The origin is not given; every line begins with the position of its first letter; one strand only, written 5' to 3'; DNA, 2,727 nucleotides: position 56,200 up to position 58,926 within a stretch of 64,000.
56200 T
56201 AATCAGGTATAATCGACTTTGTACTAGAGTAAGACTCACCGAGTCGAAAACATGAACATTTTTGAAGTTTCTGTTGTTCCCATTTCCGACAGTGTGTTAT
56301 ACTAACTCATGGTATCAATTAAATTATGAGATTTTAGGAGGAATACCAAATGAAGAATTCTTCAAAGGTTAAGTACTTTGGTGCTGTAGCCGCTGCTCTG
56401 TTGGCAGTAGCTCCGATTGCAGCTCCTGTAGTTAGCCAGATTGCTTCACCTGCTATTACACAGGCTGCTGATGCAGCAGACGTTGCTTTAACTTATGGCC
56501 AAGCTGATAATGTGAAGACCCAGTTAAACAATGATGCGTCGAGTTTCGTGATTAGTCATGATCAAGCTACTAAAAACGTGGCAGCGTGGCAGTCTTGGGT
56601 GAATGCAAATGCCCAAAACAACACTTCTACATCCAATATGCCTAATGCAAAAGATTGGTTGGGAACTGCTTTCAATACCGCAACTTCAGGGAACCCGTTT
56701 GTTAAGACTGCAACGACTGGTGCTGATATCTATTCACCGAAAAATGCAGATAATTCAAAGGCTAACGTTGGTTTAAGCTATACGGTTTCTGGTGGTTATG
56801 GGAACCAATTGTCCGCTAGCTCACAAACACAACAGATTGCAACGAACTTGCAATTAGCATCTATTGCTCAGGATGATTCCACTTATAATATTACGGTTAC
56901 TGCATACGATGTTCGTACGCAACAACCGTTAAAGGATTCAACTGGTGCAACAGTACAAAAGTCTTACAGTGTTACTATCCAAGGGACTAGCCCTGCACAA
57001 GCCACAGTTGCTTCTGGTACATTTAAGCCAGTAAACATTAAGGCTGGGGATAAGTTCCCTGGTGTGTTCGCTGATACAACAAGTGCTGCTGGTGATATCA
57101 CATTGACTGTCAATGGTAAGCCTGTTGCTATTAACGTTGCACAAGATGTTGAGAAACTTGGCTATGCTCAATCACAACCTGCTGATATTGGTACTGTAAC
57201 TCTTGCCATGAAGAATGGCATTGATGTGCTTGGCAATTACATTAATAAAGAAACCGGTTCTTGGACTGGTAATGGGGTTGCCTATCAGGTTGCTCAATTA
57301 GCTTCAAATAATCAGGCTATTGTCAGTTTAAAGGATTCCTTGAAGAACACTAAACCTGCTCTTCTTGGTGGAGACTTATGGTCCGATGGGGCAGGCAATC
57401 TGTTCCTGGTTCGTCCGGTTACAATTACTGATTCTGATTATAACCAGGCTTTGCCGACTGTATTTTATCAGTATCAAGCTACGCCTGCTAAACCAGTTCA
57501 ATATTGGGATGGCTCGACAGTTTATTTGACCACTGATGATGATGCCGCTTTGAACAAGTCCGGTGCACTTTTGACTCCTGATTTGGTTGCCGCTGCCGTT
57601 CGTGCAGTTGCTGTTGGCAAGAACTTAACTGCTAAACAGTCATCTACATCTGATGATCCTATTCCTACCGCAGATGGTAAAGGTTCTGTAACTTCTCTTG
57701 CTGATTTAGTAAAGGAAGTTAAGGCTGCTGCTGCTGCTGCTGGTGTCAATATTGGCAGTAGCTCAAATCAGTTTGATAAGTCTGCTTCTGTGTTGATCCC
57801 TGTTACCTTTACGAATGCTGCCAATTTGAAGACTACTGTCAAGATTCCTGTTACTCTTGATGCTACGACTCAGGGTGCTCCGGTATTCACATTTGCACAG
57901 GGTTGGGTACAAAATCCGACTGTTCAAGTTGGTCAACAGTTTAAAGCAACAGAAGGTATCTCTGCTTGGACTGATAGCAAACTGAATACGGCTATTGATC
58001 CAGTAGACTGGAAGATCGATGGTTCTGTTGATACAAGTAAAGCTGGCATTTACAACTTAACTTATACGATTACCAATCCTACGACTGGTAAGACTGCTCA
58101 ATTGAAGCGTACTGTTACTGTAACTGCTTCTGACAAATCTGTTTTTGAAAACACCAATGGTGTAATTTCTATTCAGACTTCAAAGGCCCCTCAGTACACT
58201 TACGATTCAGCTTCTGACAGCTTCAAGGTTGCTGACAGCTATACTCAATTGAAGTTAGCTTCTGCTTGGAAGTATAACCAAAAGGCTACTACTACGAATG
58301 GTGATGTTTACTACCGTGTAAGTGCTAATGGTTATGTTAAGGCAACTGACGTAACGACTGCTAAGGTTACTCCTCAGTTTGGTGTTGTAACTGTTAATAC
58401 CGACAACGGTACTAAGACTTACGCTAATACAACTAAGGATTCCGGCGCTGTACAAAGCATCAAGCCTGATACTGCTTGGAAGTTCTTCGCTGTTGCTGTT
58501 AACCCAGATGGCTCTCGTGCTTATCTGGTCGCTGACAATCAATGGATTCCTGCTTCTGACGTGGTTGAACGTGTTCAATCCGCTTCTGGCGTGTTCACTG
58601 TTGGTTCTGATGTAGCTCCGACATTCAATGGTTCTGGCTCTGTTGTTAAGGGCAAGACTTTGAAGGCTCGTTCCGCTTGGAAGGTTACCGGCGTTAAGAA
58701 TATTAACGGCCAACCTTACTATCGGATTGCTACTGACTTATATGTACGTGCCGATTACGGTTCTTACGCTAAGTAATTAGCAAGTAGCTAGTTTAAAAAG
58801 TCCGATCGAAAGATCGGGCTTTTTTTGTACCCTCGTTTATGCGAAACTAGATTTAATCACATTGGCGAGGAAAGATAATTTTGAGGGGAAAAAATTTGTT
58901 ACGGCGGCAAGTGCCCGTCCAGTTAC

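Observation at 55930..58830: Low-GC, T-ending-codon-biased surface protein gene with twin promoters and a strong terminator: candidate S-layer or major surface protein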

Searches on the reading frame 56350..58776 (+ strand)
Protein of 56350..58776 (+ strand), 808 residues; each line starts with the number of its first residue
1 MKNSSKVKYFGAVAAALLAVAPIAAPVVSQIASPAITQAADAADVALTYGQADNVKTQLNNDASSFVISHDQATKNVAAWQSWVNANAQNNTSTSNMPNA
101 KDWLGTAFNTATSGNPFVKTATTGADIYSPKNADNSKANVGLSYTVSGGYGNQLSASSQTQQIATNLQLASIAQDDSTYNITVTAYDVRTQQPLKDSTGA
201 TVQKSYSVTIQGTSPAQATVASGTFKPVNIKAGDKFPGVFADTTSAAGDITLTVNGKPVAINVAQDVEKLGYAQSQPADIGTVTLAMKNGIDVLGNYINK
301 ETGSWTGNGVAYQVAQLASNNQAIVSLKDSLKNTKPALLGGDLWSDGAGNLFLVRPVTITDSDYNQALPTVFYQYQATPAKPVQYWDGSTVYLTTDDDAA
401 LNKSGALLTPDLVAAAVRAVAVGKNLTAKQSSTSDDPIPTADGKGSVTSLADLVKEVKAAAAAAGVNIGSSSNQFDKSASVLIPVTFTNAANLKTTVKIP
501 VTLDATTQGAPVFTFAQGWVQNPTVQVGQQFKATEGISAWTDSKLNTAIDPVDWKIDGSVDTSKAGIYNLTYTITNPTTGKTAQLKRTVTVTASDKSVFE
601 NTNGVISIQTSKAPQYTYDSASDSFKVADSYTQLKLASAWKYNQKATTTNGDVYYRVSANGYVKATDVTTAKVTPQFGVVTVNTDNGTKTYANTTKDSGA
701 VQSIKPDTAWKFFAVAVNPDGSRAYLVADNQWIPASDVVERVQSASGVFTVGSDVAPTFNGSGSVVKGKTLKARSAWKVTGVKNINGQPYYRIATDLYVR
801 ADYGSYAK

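Call 4: search_protein_families(library=pfam, proteins=[window:56350-58776:+], max_evalue=1)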
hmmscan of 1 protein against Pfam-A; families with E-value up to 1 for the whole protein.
window:56350-58776:+ (808 aa): 6 families
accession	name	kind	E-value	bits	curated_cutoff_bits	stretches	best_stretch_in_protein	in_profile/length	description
PF03217.20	SlpA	-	2.2e-12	47.4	23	2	758-801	17-62/63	Surface layer protein A domain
PF16403.11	Bact_surface_Ig-like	-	1.2e-10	41.7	27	1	524-591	10-71/71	Bacterial surface protein, Ig-like domain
PF07523.18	Big_3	-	9.5e-06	26.2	21.2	1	524-581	7-60/68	Bacterial Ig-like domain (group 3)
PF24683.1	CT021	-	0.12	12.6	27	1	68-94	20-46/125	CT021 protein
PF00028.23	Cadherin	-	0.13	13.1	28.8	1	133-202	23-90/93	Cadherin domain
PF07532.17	Big_4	-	0.59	10.2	22.1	1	551-571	33-53/59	Bacterial Ig-like domain (group 4)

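Call 5: search_protein_families(library=ncbifam, proteins=[window:56350-58776:+], max_evalue=1)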
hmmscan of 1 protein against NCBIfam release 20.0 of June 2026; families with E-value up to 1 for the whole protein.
window:56350-58776:+ (808 aa): 1 family
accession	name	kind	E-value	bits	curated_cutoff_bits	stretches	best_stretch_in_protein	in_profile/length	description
NF007660.0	PRK10332.1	equivalog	0.094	13.2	86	1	538-587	53-100/107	prepilin-type N-terminal cleavage/methylation domain-containing protein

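Call 8: find_homologous_proteins(query=window:56350-58776:+)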
Query window:56350-58776:+ (808 aa): 47 proteins with E <= 0.001 among 8000 candidates.
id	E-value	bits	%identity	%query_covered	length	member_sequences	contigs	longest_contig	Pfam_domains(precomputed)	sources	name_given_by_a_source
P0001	0.0e+0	1732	100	100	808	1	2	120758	PF07523.19,PF16403.12,PF03217.21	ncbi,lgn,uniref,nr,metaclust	ncbi:SLAP domain-containing protein [Schleiferilactobacillus perolens]|uniref:DUF5011 domain-contain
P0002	0.0e+0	1065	65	100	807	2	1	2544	PF16403.12,PF03217.21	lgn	-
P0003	3.2e-263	894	57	100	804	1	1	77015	PF07523.19,PF16403.12,PF03217.21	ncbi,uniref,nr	ncbi:immunoglobulin-like domain-containing protein [Schleiferilactobacillus shenzhenensis]|uniref:DU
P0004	9.8e-192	657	49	100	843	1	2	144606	PF16403.12,PF03217.21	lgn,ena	-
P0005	3.0e-187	643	48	100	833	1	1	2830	PF03217.21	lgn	-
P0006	1.8e-184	633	47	100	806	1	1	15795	PF03217.21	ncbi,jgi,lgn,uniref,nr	ncbi:SLAP domain-containing protein [Schleiferilactobacillus perolens]|jgi:hypothetical protein|unir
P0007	1.7e-177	610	48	100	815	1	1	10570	PF03217.21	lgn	-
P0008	9.3e-153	529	42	100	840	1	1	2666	PF16403.12,PF03217.21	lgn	-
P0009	2.2e-106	375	40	72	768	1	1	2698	PF16403.12,PF03217.21,PF08428.17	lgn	-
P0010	1.7e-34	138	31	91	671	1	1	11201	PF07523.19,PF16403.12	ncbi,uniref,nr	ncbi:DUF5011 domain-containing protein [Schleiferilactobacillus harbinensis]|uniref:immunoglobulin-l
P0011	1.4e-33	135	28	69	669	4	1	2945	PF07523.19,PF16403.12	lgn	-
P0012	1.7e-32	131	31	91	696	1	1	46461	PF07523.19,PF16403.12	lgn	-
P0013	1.7e-31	128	29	91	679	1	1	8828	PF07523.19,PF16403.12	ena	-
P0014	5.5e-31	126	29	91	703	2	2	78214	PF07523.19,PF16403.12,PF11966.14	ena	-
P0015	1.2e-30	125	30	16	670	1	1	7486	PF07523.19,PF16403.12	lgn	-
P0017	1.9e-29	121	29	91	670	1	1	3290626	PF07523.19,PF16403.12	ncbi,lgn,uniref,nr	ncbi:DUF5011 domain-containing protein [Schleiferilactobacillus harbinensis]|uniref:immunoglobulin-l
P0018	2.5e-29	121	30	91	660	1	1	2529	PF07523.19,PF16403.12,PF03217.21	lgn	-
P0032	7.6e-24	102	29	48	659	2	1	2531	PF07523.19,PF16403.12,PF03217.21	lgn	-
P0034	8.1e-21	92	32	16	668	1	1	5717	PF07523.19,PF16403.12,PF03217.21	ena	-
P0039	1.2e-14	72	34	16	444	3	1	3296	PF03217.21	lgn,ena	-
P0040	2.3e-14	71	33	16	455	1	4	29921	PF03217.21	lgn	-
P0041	1.1e-13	69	32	16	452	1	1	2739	PF03217.21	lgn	-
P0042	1.2e-13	69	33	16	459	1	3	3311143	-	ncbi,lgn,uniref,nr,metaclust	ncbi:hypothetical protein LH991_14010 [Schleiferilactobacillus harbinensis]|uniref:Uncharacterized p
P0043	5.9e-13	66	33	16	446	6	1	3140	PF03217.21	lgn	-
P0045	1.1e-12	66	33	16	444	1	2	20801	PF03217.21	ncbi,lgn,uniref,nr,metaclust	ncbi:SLAP domain-containing protein [Schleiferilactobacillus harbinensis]|uniref:SLAP domain-contain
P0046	8.5e-12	63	31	16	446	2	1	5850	PF03217.21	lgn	-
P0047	2.3e-11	61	31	19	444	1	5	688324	PF03217.21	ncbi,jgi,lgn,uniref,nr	ncbi:SLAP domain-containing protein [Schleiferilactobacillus harbinensis]|jgi:hypothetical protein|u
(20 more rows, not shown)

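Call 9: search_solved_structures(query=window:56350-58776:+, max_evalue=1, show_alignments=3)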
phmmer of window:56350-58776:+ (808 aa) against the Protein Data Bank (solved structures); distinct sequences matched with E-value up to 1: 2.
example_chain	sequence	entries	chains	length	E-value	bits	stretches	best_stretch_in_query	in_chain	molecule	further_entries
2kpn_A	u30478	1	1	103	3.9e-05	25.6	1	554-595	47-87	Bacillolysin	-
3pwx_A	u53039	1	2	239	0.19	13.5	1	359-482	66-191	Putative flagellar hook-associated protein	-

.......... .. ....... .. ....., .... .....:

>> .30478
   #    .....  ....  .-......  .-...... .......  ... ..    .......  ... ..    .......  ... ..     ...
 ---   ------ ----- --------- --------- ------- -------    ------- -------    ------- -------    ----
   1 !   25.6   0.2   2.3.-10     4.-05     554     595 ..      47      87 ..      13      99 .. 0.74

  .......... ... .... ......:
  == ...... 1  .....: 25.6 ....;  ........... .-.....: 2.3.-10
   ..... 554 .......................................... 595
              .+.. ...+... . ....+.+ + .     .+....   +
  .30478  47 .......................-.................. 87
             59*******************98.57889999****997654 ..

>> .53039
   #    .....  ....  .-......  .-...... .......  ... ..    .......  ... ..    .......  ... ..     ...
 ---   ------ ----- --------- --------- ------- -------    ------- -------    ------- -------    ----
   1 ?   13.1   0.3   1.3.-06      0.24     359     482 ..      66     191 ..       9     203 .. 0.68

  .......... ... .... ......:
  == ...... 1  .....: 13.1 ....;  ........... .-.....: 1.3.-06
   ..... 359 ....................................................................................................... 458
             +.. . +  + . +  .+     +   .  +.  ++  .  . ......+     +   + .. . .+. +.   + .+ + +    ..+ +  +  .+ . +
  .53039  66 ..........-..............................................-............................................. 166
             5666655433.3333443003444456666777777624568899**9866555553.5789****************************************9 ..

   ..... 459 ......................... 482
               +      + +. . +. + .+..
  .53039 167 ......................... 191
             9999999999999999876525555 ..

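Call 12: find_encoding_contigs(protein=P0001, flank=10000, max_places=4)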
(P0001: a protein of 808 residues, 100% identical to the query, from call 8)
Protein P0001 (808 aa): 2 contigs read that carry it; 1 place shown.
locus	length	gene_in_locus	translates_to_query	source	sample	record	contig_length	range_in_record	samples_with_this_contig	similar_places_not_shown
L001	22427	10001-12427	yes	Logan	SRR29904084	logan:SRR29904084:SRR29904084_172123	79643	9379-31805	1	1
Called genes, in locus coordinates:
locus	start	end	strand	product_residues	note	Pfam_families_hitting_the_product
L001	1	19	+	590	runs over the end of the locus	PF03217:SlpA (faint), PF00144:Beta-lactamase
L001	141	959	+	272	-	-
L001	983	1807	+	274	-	-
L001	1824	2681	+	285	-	-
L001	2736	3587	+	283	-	-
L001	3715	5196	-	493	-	PF03217:SlpA (weak), PF00877:NLPC_P60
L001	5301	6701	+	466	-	PF03217:SlpA (faint), PF19087:DUF5776 (faint), PF13529:Peptidase_C39_2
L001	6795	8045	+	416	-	PF00144:Beta-lactamase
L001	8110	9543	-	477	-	PF02366:PMT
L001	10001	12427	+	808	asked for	PF07523:Big_3 (weak), PF16403:Bact_surface_Ig-like, PF03217:SlpA (weak)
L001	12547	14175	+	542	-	-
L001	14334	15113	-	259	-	-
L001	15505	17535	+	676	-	PF01832:Glucosaminidase, PF13457:GW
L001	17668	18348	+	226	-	PF01381:HTH_3, PF12844:HTH_19 (weak), PF13443:HTH_26 (faint), PF13560:HTH_31 (weak), PF00717:Peptidase_S24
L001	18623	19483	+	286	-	PF04383:KilA-N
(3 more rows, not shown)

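Call 22: find_encoding_contigs(protein=P0006, flank=6000, max_places=3)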
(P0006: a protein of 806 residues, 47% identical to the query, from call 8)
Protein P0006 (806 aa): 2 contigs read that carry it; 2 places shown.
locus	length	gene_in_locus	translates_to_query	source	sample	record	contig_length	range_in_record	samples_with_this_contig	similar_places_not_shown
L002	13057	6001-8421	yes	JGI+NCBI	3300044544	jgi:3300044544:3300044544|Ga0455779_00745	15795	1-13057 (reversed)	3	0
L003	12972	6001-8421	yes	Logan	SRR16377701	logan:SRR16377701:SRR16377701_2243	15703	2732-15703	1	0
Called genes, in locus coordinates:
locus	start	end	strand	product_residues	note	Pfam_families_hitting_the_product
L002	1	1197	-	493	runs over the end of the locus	PF03217:SlpA (weak), PF00877:NLPC_P60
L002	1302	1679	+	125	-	-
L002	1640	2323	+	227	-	PF03217:SlpA (faint)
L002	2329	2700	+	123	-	PF13529:Peptidase_C39_2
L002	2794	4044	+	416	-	PF00144:Beta-lactamase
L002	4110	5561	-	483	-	PF02366:PMT (weak)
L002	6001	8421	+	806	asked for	PF03217:SlpA (weak)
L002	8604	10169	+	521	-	-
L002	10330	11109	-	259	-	-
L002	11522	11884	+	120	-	-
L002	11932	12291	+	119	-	PF01832:Glucosaminidase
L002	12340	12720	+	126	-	-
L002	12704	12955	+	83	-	-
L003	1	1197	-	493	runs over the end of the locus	PF03217:SlpA (weak), PF00877:NLPC_P60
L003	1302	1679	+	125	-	-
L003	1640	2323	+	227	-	PF03217:SlpA (faint)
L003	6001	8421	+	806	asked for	PF03217:SlpA (weak)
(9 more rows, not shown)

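Call 23: find_encoding_contigs(protein=P0003, flank=6000, max_places=3)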
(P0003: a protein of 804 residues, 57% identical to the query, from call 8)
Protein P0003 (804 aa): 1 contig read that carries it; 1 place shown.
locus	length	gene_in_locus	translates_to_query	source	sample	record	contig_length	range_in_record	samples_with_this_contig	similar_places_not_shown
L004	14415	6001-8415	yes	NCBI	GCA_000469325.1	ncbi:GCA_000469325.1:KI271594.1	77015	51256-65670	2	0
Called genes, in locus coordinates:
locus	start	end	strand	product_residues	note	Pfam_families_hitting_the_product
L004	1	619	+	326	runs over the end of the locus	PF00535:Glycos_transf_2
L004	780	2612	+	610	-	PF03217:SlpA (faint), PF01522:Polysacc_deac_1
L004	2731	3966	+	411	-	PF00144:Beta-lactamase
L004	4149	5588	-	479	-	PF02366:PMT, PF13231:PMT_2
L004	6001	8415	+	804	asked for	PF07523:Big_3 (weak), PF16403:Bact_surface_Ig-like, PF03217:SlpA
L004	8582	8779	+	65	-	-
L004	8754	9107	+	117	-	PF05717:TnpB_IS66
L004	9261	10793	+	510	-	-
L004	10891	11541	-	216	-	-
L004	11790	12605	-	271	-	-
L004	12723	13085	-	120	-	-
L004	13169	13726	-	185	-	PF13751:DDE_Tnp_1_6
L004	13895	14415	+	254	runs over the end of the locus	PF09704:Cas_Cas5d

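Call 29: find_encoding_contigs(protein=P0017, flank=8000, max_places=2)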
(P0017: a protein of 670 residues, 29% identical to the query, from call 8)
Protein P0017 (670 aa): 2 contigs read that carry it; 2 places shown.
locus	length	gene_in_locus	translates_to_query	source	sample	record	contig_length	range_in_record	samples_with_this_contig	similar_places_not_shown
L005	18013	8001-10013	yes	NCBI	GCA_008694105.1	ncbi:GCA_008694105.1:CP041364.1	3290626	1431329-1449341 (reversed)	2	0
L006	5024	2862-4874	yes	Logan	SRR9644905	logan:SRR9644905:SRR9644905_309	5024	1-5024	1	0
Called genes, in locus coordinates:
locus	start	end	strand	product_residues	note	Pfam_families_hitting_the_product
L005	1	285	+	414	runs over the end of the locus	PF00144:Beta-lactamase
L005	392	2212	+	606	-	PF16403:Bact_surface_Ig-like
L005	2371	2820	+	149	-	-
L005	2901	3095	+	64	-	-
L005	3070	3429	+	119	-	PF05717:TnpB_IS66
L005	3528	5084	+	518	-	PF13005:zf-IS66, PF03050:DDE_Tnp_IS66, PF13817:DDE_Tnp_IS66_C (faint)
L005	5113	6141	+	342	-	-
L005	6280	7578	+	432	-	-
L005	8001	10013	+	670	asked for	PF07523:Big_3 (weak), PF16403:Bact_surface_Ig-like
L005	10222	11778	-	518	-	PF13005:zf-IS66 (weak), PF03050:DDE_Tnp_IS66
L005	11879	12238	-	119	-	PF05717:TnpB_IS66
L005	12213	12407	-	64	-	-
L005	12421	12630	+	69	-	-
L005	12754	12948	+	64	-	-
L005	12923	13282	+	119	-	PF05717:TnpB_IS66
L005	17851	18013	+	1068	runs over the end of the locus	PF03714:PUD, PF02922:CBM_48, PF00128:Alpha-amylase, PF03217:SlpA (faint)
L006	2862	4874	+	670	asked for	PF07523:Big_3 (weak), PF16403:Bact_surface_Ig-like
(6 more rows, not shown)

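Call 30: find_encoding_contigs(protein=P0042, flank=8000, max_places=2)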
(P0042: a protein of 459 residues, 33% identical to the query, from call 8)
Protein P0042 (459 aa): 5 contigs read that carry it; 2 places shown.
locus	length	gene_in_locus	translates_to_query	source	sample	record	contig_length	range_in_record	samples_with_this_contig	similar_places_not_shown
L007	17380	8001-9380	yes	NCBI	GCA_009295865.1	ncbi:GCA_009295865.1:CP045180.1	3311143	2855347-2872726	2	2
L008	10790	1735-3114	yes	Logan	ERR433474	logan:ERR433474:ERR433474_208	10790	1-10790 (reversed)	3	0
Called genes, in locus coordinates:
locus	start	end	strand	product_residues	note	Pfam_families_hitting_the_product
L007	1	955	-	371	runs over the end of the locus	PF03979:Sigma70_r1_1, PF00140:Sigma70_r1_2, PF04542:Sigma70_r2, PF04539:Sigma70_r3, PF04545:Sigma70_r4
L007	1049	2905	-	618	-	PF01807:Zn_ribbon_DnaG, PF08275:DNAG_N, PF01751:Toprim, PF13155:Toprim_2, PF13362:Toprim_3 (weak), PF13662:Toprim_4, PF10410:DnaB_bind (weak)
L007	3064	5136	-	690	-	PF02092:tRNA_synt_2f, PF05746:DALR_1 (faint)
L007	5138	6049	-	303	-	PF02091:tRNA-synt_2e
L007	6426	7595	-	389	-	PF14657:Arm-DNA-bind_4 (weak), PF14659:Phage_int_SAM_3, PF22022:Phage_int_M, PF00589:Phage_integrase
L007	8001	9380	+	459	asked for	-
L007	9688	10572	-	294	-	PF05382:Amidase_5, PF00877:NLPC_P60 (weak)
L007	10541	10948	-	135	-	PF04531:Phage_holin_1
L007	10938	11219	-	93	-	-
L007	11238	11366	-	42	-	PF09693:Phage_XkdX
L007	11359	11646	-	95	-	-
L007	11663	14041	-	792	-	PF06605:Prophage_tail, PF11839:Alanine_zipper (faint)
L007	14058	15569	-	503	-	PF05709:Sipho_tail (weak)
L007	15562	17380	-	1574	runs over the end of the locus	PF20155:TMP_3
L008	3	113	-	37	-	?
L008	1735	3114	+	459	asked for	-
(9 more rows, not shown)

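Call 31: predict_structure(alignment_id=A1)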
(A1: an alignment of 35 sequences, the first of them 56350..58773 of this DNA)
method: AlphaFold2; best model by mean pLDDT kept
length: 808 residues; sequences in the alignment: 35
mean_pLDDT: 72.6   pTM: 0.40
mean pLDDT of the five models: 72.6, 71.7, 71.6, 70.2, 69.4
residues with pLDDT >= 90: 133; 70-90: 421; 50-70: 103; < 50: 151
segments of 3 or more residues with pLDDT < 50: 1-42, 442-444, 671-730, 741-753, 755-764, 770-776, 796-808
pLDDT, mean of each block of 10 residues (from residue 1): 32 34 33 34 71 93 90 84 85 77 67 72 78 78 92 81 79 85 91 92 95 67 87 78 86 87 87 86 89 82 80 91 88 78 88 90 73 72 83 84 83 92 83 76 63 92 84 84 89 85 73 79 82 87 81 86 86 80 87 77 69 72 78 62 81 80 78 36 32 30 30 36 35 60 45 47 50 50 59 44 27
secondary structure, 60 per line:
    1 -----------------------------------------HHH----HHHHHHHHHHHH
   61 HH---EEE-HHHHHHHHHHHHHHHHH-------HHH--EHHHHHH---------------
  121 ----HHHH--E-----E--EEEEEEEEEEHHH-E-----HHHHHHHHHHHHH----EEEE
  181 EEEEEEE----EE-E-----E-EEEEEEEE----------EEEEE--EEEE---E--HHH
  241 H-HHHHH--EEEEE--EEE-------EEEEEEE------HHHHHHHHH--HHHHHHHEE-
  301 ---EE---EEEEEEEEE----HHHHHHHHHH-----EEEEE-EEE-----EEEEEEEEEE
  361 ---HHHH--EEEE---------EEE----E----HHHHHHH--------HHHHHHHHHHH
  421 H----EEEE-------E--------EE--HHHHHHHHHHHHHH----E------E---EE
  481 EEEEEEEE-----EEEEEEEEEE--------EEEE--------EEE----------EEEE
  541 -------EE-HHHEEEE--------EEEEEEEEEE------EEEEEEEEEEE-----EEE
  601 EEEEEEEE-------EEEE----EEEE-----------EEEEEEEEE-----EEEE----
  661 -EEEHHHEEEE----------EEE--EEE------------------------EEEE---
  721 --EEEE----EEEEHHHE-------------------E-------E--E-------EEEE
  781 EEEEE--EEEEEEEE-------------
elements in order (helices of 4 or more, strands of 3 or more residues): H49-62 E66-68 H70-86 H100-105 H125-128 E140-149 H160-172 E177-187 E203-210 E221-225 E228-231 H238-241 H243-247 E250-254 E257-259 E267-273 H280-288 H291-297 E309-317 H322-331 E337-341 E343-345 E351-360 H364-367 E370-373 E383-385 H395-401 H410-421 E426-429 H450-463 E479-488 E494-503 E512-515 E524-526 E537-540 E554-557 E566-575 E582-592 E598-608 E616-619 E624-627 E639-647 E653-656 E662-664 E668-671 E682-684 E687-689 E714-717 E723-726 E731-734 E777-785 E788-795
